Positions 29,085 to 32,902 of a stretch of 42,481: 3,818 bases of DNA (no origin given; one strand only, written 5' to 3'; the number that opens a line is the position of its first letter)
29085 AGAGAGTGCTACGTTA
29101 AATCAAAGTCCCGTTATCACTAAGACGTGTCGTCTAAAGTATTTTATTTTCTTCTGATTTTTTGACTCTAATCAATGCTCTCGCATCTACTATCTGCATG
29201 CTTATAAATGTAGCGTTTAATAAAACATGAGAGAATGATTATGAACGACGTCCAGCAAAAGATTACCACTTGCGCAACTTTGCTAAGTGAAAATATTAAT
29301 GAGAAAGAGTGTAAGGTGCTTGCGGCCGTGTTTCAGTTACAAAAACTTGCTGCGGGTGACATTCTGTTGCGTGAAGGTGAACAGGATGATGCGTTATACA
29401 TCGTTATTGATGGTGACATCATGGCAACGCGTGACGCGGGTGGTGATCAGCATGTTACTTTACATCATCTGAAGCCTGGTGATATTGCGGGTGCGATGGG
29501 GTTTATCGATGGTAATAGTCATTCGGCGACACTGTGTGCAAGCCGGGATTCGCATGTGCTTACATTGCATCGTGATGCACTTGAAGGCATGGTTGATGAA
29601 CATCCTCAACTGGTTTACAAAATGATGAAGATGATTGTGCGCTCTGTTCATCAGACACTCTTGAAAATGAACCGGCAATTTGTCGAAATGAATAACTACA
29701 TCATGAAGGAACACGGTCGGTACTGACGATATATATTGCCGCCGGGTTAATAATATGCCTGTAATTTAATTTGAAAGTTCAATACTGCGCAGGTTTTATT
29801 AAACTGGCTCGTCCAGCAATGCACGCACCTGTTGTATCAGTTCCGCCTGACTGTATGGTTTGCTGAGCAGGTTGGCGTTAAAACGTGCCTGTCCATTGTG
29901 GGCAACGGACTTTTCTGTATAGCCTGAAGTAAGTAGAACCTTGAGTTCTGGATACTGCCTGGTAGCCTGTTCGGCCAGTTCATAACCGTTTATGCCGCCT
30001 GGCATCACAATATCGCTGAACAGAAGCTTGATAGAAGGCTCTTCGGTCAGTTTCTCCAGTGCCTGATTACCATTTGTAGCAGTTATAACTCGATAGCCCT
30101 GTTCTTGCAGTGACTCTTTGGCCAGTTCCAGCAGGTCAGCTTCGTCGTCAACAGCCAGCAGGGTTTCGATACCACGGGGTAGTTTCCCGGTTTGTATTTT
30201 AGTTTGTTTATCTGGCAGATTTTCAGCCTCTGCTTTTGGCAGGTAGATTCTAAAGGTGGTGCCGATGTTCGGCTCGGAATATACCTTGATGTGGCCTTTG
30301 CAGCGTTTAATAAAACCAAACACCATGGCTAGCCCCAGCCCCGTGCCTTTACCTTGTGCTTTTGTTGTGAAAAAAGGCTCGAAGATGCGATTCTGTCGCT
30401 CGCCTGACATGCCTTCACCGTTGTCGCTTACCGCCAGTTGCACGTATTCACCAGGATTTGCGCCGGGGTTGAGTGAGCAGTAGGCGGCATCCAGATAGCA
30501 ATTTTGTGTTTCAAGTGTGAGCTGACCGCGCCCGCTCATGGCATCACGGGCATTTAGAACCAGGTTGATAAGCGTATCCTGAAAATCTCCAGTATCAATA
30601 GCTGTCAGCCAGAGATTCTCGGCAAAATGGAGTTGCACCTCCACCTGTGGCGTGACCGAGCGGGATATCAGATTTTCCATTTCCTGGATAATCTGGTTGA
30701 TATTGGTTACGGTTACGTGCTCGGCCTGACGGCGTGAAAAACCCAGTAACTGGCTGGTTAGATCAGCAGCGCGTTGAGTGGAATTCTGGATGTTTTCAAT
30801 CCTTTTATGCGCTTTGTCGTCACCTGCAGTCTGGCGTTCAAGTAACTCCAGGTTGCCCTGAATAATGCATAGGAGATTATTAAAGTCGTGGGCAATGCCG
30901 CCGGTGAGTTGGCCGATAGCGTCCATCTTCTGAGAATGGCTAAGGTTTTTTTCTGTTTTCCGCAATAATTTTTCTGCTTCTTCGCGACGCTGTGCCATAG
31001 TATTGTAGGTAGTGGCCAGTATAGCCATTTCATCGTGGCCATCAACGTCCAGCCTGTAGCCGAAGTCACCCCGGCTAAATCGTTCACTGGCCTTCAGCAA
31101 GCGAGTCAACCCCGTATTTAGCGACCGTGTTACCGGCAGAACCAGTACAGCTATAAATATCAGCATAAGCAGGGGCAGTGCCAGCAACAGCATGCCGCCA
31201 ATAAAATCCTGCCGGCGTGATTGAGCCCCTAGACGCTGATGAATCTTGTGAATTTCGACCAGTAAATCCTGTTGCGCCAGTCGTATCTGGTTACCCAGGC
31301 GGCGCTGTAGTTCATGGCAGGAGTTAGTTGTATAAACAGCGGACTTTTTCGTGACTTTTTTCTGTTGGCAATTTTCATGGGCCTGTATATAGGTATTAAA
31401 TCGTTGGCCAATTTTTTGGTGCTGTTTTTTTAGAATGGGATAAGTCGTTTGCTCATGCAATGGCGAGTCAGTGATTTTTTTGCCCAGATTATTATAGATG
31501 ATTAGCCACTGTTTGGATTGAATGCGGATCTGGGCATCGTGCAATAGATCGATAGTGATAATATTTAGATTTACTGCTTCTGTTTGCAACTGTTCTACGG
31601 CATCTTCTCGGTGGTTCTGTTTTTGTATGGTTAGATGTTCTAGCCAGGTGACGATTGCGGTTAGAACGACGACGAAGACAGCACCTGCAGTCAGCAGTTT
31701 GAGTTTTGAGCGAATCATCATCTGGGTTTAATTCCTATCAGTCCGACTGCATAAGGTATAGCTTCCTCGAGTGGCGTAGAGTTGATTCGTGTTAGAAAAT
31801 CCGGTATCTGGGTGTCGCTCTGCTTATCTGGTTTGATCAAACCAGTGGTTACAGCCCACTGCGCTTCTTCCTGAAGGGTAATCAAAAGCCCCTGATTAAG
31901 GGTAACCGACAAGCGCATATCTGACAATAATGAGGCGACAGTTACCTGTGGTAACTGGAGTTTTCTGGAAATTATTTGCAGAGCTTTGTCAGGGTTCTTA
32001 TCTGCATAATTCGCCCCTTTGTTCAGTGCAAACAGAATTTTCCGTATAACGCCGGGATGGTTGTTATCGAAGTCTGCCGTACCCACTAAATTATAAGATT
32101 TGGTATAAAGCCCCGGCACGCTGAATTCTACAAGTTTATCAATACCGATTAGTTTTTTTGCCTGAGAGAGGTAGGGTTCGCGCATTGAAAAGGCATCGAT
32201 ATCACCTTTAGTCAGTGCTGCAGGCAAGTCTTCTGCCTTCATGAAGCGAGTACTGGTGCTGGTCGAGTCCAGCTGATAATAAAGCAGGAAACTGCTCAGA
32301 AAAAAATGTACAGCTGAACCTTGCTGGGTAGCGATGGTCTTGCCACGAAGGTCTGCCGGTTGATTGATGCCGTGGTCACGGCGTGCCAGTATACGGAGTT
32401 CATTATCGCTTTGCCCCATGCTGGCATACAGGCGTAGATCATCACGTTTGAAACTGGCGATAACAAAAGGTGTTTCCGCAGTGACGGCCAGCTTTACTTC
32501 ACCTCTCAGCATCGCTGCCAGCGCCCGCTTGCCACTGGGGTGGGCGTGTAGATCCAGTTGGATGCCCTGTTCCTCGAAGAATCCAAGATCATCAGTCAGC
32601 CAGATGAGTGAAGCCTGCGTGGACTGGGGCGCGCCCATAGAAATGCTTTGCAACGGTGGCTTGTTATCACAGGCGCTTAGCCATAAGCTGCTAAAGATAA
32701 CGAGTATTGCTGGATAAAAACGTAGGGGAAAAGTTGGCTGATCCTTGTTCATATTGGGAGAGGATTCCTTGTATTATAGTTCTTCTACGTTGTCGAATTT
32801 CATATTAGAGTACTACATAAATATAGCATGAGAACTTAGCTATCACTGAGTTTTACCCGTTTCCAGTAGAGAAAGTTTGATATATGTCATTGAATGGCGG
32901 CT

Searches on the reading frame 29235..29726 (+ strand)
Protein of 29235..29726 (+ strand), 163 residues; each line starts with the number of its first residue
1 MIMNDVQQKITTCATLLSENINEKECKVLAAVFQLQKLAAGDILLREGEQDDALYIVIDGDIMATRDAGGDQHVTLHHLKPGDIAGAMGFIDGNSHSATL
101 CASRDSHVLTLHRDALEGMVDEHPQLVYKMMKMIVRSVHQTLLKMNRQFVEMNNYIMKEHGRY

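Call 7: search_protein_families(library=pfam, proteins=[window:29235-29726:+], max_evalue=0.001)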
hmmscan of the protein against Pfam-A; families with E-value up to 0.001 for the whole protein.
window:29235-29726:+ (163 aa): 1 family
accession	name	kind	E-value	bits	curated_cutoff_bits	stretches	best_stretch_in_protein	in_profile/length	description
PF00027.35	cNMP_binding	-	4.7e-18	65.4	27.5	1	36-123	2-89/89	Cyclic nucleotide-binding domain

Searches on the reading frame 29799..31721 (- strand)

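Call 7: search_protein_families(library=pfam, proteins=[window:29799-31721:-], max_evalue=0.001)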
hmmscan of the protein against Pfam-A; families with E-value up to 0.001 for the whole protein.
window:29799-31721:- (640 aa): 4 families
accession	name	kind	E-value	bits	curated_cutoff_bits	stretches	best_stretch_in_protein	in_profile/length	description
PF02518.31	HATPase_c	-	1.6e-20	74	26.4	1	379-497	5-110/111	Histidine kinase-, DNA gyrase B-, and HSP90-like ATPase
PF00072.30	Response_reg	-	3.8e-18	66.1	30.2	1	522-632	2-110/111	Response regulator receiver domain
PF00512.31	HisKA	-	2.1e-11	44.1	26.9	1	270-333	3-65/66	His Kinase A (phospho-acceptor) domain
PF00672.30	HAMP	-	5.6e-11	43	25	1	198-245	3-50/53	HAMP domain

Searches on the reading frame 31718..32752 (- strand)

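Call 8: search_protein_families(library=pfam, proteins=[window:31718-32752:-], max_evalue=0.001)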
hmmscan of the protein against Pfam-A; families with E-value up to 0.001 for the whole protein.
window:31718-32752:- (344 aa): 3 families
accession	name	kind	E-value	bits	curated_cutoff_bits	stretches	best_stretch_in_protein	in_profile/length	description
PF09084.16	NMT1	-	4.6e-21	76.1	20.5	1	50-257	7-216/216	NMT1/THI5 like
PF13379.11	NMT1_2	-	5e-11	43.3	24.7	1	31-256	2-243/252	NMT1-like family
PF12974.12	Phosphonate-bd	-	1.5e-06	28.2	27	1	60-197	25-169/242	ABC transporter, phosphonate, periplasmic substrate-binding protein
